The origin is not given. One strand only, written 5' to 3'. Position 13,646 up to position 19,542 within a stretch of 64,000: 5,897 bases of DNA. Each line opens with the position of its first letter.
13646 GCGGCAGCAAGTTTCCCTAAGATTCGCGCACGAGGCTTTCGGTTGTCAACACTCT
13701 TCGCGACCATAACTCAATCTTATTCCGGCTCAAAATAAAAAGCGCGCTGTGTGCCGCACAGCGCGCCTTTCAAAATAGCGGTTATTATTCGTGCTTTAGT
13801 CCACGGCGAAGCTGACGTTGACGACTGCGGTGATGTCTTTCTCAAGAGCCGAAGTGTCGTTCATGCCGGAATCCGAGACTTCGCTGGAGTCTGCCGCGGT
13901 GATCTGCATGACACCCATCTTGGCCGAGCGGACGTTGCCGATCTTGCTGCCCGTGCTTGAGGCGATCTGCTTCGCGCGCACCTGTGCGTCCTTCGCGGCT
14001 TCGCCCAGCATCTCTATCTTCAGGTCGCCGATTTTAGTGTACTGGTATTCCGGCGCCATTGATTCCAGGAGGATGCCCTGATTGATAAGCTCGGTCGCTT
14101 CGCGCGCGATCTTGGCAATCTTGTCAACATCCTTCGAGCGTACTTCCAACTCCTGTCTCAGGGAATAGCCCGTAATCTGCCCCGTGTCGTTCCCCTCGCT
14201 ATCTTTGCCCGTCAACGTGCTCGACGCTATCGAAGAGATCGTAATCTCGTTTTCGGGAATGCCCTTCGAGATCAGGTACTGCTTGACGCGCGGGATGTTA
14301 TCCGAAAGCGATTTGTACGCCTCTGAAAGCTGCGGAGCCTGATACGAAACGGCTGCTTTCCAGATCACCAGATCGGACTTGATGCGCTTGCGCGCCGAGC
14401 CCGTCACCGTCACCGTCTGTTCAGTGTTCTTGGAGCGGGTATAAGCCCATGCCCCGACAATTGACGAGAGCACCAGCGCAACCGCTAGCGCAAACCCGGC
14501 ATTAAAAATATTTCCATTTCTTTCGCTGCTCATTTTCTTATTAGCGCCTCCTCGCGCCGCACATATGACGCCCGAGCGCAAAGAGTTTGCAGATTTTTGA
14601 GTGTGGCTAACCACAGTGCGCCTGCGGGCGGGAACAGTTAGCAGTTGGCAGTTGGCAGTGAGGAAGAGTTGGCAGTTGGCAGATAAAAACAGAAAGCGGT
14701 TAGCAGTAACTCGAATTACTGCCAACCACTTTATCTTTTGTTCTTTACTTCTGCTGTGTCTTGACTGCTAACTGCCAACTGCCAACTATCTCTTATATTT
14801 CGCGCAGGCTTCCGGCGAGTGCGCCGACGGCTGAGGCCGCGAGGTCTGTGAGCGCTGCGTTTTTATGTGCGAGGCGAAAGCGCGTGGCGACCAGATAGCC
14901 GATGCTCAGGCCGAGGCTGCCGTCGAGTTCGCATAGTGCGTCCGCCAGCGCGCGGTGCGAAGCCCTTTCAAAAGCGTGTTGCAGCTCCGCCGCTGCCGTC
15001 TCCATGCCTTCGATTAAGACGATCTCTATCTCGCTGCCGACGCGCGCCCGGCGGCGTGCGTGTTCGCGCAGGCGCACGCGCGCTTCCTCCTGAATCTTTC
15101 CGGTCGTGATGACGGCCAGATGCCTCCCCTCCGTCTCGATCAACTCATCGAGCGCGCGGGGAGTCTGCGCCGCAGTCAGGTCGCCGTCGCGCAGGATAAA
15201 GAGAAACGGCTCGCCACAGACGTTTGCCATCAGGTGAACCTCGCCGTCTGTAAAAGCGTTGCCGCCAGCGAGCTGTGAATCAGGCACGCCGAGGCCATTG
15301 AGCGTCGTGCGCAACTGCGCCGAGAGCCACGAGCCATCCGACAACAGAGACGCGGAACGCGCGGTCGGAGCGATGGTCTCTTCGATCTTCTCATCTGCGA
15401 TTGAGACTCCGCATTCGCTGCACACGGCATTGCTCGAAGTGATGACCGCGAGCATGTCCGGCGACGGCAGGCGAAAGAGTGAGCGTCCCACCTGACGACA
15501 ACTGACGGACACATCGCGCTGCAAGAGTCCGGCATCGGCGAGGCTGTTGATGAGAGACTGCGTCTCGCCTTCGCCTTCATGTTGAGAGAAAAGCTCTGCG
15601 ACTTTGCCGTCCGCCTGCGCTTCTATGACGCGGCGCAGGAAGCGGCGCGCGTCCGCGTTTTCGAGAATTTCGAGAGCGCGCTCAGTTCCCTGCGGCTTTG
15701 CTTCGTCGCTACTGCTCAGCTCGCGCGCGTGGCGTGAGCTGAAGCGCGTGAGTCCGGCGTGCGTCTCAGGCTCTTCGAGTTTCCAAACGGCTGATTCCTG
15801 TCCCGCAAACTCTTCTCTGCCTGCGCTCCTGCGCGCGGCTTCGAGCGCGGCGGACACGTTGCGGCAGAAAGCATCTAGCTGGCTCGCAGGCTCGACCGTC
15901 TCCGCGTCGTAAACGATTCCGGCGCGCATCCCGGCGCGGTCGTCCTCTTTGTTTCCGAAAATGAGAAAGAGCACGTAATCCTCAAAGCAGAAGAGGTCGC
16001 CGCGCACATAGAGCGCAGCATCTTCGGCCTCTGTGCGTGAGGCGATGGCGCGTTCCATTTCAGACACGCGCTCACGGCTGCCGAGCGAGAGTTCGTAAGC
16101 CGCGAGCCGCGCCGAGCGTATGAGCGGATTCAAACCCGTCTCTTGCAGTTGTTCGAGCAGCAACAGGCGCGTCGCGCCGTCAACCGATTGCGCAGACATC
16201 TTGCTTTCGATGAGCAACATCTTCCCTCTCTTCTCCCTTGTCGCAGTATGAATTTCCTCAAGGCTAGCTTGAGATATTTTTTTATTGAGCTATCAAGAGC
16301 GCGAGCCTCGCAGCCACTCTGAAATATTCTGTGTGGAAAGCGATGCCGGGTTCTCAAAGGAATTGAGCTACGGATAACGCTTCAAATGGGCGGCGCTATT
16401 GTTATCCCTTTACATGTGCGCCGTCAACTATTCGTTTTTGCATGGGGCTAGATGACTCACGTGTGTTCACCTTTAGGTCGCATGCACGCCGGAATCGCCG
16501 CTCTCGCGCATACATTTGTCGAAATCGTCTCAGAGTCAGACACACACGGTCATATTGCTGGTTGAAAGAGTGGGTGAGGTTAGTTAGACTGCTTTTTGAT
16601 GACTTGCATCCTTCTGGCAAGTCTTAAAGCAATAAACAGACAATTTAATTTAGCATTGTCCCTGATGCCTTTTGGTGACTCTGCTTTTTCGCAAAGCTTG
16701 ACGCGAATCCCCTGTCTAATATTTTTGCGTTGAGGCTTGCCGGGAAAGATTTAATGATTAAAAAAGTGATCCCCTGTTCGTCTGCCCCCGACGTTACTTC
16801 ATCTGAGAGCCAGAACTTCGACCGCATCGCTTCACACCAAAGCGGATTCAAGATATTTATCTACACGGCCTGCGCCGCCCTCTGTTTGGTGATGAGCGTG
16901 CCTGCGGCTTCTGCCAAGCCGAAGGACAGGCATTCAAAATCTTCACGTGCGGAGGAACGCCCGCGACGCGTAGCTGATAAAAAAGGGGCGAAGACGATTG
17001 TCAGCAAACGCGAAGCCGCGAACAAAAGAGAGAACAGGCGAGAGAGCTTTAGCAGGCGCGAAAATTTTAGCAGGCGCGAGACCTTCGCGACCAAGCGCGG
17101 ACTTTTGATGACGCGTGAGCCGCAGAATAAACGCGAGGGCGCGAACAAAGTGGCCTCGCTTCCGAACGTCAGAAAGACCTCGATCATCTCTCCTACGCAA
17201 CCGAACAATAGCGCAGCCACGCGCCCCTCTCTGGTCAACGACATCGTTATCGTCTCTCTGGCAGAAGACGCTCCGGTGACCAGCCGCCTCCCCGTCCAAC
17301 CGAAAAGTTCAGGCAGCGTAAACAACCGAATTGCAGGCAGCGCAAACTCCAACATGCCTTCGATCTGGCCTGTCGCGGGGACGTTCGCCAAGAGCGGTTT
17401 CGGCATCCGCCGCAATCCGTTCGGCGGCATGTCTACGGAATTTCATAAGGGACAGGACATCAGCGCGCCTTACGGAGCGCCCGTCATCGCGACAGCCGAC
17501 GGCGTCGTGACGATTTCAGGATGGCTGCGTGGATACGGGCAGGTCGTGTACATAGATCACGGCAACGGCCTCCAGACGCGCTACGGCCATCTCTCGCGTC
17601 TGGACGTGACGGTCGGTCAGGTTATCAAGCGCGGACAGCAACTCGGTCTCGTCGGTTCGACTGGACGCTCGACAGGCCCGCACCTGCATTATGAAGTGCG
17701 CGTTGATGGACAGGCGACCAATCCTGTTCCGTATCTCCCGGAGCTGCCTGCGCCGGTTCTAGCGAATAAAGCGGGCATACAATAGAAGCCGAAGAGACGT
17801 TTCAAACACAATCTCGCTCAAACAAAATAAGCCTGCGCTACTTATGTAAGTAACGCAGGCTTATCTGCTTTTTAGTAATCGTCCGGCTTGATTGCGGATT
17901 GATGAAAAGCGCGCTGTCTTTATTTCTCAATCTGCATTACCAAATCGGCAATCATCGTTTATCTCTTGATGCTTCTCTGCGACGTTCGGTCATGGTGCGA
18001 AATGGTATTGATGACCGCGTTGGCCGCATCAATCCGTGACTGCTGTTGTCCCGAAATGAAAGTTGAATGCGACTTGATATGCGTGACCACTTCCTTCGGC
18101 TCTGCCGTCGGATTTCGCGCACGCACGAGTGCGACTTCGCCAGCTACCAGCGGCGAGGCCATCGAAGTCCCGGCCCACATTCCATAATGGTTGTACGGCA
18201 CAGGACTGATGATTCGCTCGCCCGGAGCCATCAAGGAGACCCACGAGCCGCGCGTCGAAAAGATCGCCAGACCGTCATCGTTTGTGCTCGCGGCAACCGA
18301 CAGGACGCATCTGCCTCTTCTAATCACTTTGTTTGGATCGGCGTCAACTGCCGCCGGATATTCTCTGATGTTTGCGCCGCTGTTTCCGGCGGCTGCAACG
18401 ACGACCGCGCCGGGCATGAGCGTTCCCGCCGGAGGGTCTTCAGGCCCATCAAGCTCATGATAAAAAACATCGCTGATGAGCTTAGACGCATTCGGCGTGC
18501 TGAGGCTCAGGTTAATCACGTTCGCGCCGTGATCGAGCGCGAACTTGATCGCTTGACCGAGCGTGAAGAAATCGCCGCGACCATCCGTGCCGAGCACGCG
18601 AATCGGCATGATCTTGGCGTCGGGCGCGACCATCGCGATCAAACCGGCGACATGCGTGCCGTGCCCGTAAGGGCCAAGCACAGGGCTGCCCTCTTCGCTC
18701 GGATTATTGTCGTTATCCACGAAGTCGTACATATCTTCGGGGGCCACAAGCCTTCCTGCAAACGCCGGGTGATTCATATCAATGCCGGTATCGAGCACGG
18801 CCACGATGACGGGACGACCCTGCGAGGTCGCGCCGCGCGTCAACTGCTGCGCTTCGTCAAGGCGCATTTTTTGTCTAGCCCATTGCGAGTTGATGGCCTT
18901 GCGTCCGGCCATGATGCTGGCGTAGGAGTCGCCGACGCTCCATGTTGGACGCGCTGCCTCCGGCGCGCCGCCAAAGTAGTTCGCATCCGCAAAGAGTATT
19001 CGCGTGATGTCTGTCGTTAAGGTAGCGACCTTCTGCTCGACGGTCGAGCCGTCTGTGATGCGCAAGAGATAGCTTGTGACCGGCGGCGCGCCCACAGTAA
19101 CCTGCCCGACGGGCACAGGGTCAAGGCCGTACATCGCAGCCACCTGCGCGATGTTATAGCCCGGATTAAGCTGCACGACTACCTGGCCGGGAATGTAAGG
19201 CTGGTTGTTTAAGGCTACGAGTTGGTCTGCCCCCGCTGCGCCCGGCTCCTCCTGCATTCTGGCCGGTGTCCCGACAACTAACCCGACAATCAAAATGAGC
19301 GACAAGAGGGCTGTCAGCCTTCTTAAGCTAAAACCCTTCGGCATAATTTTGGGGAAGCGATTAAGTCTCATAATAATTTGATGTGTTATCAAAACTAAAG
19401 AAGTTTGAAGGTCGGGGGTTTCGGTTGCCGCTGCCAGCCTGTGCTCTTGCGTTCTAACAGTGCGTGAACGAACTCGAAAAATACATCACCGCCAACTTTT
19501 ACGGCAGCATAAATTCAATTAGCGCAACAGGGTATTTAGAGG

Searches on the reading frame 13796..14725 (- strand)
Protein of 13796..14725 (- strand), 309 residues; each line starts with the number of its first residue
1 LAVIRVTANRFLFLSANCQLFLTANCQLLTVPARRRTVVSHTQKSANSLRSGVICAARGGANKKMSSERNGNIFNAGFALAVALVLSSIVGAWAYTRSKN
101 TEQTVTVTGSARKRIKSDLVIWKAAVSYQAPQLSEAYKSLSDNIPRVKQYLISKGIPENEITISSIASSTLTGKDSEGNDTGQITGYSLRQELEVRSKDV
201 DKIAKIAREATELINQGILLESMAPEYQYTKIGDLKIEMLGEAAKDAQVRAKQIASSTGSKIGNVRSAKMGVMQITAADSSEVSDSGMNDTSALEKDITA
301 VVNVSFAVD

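Call 72: search_protein_families(library=pfam, proteins=[window:13796-14725:-], max_evalue=0.00001)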
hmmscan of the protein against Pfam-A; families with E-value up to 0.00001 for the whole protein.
window:13796-14725:- (309 aa): 1 family
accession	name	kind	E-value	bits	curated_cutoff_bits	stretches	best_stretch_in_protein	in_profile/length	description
PF04402.19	SIMPL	-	2.1e-29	103.7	25.2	1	105-306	1-205/205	Protein of unknown function (DUF541)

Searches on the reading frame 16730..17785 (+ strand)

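Call 72: search_protein_families(library=pfam, proteins=[window:16730-17785:+], max_evalue=0.00001)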
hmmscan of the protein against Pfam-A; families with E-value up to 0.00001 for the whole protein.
window:16730-17785:+ (351 aa): 1 family
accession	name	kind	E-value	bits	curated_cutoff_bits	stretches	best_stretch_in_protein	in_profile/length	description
PF01551.29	Peptidase_M23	-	2.7e-37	127.3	28.7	1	238-332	2-96/96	Peptidase family M23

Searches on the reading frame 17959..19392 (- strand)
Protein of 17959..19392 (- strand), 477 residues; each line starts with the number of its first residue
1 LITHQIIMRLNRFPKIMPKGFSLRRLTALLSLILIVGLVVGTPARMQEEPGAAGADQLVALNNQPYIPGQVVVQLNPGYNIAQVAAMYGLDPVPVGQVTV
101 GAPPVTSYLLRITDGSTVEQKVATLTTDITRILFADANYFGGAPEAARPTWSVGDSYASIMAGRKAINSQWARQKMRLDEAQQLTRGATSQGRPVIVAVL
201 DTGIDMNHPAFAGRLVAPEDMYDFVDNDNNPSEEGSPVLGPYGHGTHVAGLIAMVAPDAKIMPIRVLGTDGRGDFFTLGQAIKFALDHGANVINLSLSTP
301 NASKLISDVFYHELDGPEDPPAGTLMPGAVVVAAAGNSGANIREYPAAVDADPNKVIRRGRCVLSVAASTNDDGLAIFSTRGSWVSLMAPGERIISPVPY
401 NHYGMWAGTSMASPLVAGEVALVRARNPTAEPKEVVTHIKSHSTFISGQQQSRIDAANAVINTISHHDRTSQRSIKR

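Call 73: search_protein_families(library=pfam, proteins=[window:17959-19392:-], max_evalue=0.00001)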
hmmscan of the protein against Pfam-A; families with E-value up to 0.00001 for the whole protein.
window:17959-19392:- (477 aa): 1 family
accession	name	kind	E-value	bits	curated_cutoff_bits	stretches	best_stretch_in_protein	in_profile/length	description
PF00082.27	Peptidase_S8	-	6.7e-43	147.5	21.8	1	193-442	2-272/288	Subtilase family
